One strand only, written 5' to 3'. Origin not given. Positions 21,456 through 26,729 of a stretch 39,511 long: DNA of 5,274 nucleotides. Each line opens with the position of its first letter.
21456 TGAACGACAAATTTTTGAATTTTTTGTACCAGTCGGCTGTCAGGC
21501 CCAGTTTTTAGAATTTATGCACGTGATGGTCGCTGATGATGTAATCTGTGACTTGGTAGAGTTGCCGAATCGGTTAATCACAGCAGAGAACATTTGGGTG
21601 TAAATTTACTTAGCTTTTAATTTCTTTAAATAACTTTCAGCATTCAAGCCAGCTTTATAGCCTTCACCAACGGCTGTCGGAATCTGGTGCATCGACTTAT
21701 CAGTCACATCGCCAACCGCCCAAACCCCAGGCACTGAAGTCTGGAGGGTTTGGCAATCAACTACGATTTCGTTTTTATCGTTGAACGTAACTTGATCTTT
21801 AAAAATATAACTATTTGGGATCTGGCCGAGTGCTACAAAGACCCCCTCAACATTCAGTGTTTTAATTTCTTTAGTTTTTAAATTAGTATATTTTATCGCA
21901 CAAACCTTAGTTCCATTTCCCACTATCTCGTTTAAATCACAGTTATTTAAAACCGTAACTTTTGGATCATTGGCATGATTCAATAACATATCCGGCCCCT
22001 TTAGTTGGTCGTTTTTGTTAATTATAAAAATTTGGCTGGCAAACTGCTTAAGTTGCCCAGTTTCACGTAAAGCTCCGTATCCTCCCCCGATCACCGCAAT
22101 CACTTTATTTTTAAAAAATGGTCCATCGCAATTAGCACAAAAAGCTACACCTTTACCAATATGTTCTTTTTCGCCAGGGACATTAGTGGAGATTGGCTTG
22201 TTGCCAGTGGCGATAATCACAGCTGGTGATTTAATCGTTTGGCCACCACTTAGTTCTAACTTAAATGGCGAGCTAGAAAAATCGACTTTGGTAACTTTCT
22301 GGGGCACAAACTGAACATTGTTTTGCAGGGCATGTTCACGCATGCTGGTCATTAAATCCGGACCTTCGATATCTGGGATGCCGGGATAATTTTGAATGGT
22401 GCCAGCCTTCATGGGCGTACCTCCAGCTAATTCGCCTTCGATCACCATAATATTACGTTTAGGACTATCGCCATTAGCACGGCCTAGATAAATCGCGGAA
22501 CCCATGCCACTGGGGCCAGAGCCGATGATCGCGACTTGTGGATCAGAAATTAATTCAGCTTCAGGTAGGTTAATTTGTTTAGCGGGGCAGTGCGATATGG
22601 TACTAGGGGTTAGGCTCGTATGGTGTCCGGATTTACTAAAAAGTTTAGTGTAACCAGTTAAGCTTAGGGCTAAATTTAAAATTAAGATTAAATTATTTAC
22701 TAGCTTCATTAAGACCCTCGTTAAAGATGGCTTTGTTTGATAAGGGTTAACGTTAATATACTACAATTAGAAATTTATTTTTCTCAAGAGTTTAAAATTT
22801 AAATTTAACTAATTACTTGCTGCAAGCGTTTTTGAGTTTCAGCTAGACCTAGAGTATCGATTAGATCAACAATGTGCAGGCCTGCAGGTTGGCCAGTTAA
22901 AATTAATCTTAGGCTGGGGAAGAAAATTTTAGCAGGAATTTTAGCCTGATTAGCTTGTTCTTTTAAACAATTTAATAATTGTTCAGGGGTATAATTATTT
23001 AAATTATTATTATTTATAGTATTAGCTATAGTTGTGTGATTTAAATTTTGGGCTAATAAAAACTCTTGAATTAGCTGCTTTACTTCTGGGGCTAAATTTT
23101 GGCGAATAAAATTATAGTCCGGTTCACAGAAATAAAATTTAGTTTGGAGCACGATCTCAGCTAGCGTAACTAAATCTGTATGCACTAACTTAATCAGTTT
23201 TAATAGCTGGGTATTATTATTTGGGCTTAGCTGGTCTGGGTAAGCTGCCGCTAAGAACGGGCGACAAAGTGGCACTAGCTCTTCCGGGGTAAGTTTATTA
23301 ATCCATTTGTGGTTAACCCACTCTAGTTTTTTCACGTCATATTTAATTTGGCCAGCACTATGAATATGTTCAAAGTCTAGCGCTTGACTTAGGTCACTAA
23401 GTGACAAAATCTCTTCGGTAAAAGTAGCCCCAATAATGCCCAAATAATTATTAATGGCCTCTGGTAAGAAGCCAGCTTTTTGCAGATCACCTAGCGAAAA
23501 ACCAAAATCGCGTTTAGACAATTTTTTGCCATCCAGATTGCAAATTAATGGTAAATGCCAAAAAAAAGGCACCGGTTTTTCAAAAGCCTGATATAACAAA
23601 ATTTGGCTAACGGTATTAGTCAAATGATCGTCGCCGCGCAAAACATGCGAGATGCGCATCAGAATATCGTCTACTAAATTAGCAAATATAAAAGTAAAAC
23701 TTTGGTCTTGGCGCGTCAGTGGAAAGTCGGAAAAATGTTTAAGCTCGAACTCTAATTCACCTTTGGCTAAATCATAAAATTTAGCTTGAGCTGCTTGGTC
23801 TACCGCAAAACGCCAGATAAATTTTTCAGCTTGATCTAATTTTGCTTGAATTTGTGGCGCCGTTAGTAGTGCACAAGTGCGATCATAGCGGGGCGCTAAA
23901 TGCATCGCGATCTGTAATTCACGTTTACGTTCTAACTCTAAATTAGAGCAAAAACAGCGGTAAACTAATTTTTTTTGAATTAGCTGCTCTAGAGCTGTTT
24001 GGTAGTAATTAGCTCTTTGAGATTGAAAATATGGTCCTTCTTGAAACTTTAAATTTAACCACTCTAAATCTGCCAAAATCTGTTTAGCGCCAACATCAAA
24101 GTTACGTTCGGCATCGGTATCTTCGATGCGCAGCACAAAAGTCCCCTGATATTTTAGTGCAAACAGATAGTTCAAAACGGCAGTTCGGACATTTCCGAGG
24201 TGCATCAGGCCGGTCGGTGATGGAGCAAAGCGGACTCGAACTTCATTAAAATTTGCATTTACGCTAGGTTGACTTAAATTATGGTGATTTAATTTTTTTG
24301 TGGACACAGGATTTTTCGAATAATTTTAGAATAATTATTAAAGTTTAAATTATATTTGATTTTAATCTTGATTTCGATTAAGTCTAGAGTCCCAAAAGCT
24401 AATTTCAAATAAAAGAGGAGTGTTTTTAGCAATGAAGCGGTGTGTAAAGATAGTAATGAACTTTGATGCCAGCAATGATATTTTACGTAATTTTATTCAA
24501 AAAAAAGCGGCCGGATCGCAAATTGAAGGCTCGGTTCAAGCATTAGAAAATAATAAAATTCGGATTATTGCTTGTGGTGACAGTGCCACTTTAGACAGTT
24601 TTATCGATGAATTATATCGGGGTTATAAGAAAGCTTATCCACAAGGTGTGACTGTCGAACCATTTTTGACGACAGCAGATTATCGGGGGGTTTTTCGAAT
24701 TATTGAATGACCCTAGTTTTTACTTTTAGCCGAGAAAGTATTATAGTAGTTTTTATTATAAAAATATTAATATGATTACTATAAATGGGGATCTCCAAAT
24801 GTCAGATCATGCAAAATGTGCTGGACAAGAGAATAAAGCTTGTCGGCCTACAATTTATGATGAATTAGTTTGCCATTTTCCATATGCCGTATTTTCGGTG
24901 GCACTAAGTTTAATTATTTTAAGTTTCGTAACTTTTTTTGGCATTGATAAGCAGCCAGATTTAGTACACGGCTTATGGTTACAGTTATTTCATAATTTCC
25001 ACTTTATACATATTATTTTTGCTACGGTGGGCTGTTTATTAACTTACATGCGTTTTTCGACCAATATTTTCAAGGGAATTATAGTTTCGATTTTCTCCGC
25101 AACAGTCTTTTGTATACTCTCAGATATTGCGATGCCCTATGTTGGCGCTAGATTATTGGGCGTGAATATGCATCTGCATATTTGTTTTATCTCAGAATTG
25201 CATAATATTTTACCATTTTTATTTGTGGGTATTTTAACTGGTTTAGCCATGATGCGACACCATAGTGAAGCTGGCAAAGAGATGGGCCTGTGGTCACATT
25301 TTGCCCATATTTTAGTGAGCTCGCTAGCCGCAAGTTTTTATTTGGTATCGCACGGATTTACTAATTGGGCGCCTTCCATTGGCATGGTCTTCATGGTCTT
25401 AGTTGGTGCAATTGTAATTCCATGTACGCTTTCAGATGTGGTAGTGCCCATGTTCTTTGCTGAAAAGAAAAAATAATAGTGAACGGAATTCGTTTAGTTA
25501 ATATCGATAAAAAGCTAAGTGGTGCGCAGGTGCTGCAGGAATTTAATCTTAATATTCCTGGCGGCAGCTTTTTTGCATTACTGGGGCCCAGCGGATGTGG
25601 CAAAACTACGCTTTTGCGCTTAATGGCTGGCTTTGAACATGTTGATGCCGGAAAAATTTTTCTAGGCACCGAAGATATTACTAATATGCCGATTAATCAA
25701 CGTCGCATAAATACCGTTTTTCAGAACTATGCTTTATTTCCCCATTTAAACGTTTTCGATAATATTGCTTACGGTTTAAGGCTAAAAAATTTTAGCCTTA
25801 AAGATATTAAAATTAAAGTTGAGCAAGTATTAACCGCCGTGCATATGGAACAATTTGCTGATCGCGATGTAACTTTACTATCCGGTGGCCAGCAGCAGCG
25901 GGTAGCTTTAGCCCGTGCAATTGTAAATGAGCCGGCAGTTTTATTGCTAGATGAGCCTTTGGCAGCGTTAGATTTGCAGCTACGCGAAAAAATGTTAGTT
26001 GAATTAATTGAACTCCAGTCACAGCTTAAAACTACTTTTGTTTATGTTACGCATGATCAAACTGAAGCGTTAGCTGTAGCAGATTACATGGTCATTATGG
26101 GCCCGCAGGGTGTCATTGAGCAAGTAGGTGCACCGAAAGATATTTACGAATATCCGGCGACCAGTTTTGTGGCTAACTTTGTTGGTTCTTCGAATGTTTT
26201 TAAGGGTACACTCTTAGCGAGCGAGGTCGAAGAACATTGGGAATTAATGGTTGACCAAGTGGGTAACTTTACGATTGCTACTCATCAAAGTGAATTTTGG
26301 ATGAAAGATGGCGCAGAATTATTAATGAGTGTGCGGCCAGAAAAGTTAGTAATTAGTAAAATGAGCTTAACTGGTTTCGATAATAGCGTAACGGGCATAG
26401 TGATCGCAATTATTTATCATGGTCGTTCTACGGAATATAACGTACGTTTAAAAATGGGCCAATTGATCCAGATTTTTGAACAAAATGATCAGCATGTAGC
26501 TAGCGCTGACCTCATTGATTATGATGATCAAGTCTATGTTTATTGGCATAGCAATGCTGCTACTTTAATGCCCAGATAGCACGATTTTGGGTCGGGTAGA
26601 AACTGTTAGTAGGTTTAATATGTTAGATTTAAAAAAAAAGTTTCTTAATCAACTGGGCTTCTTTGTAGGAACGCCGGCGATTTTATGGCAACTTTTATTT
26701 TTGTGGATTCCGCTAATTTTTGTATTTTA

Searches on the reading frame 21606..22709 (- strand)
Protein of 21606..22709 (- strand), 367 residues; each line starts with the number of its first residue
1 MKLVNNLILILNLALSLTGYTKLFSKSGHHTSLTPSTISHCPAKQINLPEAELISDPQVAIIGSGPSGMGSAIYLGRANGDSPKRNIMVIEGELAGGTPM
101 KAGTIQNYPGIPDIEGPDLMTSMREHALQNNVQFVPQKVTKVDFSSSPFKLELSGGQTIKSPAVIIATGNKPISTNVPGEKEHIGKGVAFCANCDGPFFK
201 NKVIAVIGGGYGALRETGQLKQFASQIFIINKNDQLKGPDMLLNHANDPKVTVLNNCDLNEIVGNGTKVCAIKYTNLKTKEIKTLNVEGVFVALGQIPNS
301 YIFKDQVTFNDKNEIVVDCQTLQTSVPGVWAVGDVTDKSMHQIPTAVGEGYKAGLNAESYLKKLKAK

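Call 6: search_protein_families(library=pfam, proteins=[window:21606-22709:-], max_evalue=0.01)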
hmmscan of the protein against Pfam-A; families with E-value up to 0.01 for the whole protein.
window:21606-22709:- (367 aa): 8 families
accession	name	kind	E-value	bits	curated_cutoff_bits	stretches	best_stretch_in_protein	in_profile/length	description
PF07992.20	Pyr_redox_2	-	1e-46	160.1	26.1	1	58-350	2-291/291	Pyridine nucleotide-disulphide oxidoreductase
PF13738.12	Pyr_redox_3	-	4.1e-12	46.4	30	1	136-333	101-305/305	Pyridine nucleotide-disulphide oxidoreductase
PF00070.33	Pyr_redox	-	4.6e-10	40.3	22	1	204-274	2-79/82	Pyridine nucleotide-disulphide oxidoreductase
PF13454.12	NAD_binding_9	-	2e-05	25.1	21.8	0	129-170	113-154/155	FAD-NAD(P)-binding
PF01266.30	DAO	-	2e-05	24.7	27.9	0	59-98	2-38/353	FAD dependent oxidoreductase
PF03486.20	HI0933_like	-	0.0002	21.3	50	0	58-78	2-22/244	HI0933-like protein Rossmann domain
PF01946.23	Thi4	-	0.0052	16.5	26.2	0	57-103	18-60/235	Thi4 family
PF13434.12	Lys_Orn_oxgnase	-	0.0071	16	21.3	0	127-213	107-200/339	L-lysine 6-monooxygenase/L-ornithine 5-monooxygenase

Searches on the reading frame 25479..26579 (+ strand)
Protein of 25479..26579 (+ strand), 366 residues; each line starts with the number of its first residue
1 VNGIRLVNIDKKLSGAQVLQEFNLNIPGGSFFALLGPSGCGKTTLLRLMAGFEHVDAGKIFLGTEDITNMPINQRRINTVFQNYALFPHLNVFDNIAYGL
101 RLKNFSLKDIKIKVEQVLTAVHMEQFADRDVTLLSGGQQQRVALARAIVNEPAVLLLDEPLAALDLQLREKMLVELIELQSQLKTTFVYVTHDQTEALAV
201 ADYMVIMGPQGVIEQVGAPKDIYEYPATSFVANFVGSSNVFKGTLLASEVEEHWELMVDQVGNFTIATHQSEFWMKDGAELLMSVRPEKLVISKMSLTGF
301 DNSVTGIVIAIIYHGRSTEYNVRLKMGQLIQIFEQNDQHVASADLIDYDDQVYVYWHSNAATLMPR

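Call 34: search_protein_families(library=pfam, proteins=[window:25479-26579:+], max_evalue=0.00001)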
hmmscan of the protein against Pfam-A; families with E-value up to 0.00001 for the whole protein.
window:25479-26579:+ (366 aa): 3 families
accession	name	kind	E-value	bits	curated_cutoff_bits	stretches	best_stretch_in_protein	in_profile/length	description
PF00005.33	ABC_tran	-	5.2e-35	121.5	25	1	19-162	1-137/137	ABC transporter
PF08402.16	TOBE_2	-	6.1e-11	42.7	21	1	284-363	2-75/76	TOBE domain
PF13304.12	AAA_21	-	1.6e-07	32.2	27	0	75-194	168-300/304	AAA domain, putative AbiEii toxin, Type IV TA system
